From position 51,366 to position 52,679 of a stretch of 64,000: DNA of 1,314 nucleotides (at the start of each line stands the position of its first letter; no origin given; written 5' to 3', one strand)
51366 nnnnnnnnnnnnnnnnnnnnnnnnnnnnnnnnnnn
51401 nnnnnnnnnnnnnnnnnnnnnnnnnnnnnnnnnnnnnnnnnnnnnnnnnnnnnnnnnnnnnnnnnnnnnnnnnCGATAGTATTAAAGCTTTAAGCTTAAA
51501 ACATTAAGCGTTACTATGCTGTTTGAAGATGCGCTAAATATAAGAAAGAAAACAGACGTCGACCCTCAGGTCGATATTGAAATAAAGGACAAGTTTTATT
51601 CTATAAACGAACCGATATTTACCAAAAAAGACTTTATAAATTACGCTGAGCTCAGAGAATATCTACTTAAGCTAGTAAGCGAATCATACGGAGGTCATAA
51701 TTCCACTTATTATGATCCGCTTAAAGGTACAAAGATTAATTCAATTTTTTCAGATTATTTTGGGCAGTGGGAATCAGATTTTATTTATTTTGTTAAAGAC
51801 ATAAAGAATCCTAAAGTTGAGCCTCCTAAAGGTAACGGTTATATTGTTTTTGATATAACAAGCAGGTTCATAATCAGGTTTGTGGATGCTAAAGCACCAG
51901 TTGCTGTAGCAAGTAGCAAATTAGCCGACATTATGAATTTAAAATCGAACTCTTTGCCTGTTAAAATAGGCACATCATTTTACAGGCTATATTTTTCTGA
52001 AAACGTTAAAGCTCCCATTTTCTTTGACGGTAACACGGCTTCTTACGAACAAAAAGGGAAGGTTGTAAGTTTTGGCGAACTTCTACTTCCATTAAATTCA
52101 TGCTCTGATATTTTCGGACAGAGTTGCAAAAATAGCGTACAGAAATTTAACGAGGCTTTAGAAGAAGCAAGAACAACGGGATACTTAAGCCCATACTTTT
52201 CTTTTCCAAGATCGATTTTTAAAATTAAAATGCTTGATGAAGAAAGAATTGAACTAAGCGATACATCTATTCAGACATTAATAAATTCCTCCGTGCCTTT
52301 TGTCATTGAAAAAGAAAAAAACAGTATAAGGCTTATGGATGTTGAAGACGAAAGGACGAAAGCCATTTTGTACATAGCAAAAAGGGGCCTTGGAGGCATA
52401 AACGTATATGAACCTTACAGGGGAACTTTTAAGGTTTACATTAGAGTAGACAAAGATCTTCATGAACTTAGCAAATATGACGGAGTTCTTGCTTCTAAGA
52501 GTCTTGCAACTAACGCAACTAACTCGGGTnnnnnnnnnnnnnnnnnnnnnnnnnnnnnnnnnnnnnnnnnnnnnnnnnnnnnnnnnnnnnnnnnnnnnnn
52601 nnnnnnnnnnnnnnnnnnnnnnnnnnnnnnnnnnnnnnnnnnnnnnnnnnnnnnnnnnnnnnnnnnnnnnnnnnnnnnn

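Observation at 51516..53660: Shortened DP2 (PolD large subunit)-like protein that keeps the Zn modules and C-terminal tail but lacks the acidic catalytic motif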

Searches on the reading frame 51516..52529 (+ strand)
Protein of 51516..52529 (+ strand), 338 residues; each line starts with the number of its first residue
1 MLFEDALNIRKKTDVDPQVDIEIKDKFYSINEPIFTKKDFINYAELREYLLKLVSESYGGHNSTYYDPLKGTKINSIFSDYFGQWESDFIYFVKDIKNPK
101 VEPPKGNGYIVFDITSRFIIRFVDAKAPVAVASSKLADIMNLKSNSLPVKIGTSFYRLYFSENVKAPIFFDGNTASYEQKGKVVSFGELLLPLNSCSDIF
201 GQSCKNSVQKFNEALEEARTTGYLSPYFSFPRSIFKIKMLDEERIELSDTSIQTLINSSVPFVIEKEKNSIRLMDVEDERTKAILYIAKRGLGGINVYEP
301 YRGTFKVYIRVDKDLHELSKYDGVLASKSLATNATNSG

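Call 42: search_protein_representatives(alignment_id=A3)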
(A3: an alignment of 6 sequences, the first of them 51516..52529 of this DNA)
Query: 6 sequences, 333 profile positions. Proteins with E-value up to 0.001 (for the whole library): 5; up to 1e-10: 5; up to 1e-30: 2. The best 5 are listed.
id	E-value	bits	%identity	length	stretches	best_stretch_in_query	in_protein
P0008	5.6e-163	558.4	-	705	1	1-331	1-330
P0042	2.8e-46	174.8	-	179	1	1-175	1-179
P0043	2.4e-16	76.4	-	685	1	46-302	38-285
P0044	2.8e-15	72.9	-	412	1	1-287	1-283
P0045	1.2e-13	67.5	-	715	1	1-326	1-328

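Call 46: find_encoding_contigs(protein=P0045, flank=10000, max_places=3)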
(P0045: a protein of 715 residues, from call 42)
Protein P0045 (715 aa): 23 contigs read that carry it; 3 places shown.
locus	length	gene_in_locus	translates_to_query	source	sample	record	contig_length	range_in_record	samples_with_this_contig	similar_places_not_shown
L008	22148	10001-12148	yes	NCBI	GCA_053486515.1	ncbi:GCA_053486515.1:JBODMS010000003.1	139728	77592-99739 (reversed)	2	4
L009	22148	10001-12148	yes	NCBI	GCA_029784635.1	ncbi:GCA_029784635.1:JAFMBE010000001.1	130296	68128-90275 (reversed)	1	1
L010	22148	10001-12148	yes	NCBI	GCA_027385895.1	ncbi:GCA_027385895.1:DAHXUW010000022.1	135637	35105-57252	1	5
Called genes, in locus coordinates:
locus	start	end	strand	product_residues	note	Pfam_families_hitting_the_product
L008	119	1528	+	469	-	-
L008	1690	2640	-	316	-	PF01609:DDE_Tnp_1 (faint)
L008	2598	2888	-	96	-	-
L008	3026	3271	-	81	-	PF01206:TusA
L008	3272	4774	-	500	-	PF03460:NIR_SIR_ferr, PF01077:NIR_SIR, PF03460:NIR_SIR_ferr, PF01077:NIR_SIR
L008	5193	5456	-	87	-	-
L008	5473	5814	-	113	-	PF13565:HTH_32, PF13592:HTH_33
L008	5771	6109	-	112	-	PF00248:Aldo_ket_red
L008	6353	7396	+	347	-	PF04055:Radical_SAM, PF13186:SPASM (faint)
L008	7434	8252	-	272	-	PF25133:TYW2_N_2, PF02475:TRM5-TYW2_MTfase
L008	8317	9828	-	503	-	PF02885:Glycos_trans_3N, PF00591:Glycos_transf_3, PF07831:PYNP_C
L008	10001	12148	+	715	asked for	PF12773:DZR (faint), PF24846:PolC_DP2_cat (weak)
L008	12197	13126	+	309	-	PF00056:Ldh_1_N, PF02866:Ldh_1_C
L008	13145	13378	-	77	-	PF01037:AsnC_trans_reg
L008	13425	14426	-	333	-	PF00180:Iso_dh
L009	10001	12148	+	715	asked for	PF12773:DZR (faint), PF24846:PolC_DP2_cat (weak)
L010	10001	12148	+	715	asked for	PF12773:DZR (faint), PF24846:PolC_DP2_cat (weak)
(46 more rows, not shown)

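Call 47: find_encoding_contigs(protein=P0043, flank=10000, max_places=3)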
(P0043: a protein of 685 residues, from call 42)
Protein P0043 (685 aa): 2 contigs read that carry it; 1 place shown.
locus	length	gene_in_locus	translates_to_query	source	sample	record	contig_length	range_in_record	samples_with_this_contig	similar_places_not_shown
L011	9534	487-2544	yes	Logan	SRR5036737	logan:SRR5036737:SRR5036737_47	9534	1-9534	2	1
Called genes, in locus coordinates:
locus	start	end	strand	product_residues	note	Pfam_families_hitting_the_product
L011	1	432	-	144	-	?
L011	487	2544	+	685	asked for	-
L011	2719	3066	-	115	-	-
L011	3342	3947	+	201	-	PF02348:CTP_transf_3 (weak), PF12804:NTP_transf_3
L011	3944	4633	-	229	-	PF13098:Thioredoxin_2 (faint), PF23357:DUF7088 (faint), PF13192:Thioredoxin_3 (weak), PF05768:Glrx-like (faint), PF00462:Glutaredoxin, PF13192:Thioredoxin_3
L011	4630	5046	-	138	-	PF04756:OST3_OST6 (weak), PF07449:HyaE (weak), PF00085:Thioredoxin, PF13098:Thioredoxin_2 (weak), PF13905:Thioredoxin_8 (faint)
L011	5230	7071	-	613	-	PF17297:PEPCK_N, PF00821:PEPCK_GTP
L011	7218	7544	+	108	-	PF01883:FeS_assembly_P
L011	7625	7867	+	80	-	-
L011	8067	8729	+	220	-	PF12705:PDDEXK_1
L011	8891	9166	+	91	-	PF13656:RNA_pol_L_2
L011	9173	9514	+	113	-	PF07282:Cas12f1-like_TNB (faint), PF08271:Zn_Ribbon_TF (faint), PF12760:Zn_ribbon_IS1595 (faint), PF13240:Zn_Ribbon_1 (faint), PF24042:DUF7351 (weak), PF01096:Zn_ribbon_TFIIS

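Call 71: search_protein_families(library=pfam, alignment_id=A3, max_evalue=10)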
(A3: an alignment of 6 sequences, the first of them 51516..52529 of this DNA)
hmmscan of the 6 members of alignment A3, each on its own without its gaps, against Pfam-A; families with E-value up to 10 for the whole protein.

A. member 1, window:51516-52529:+ (338 aa): 0 families

B. families by the number of members that match (of 6 scanned): 0 families
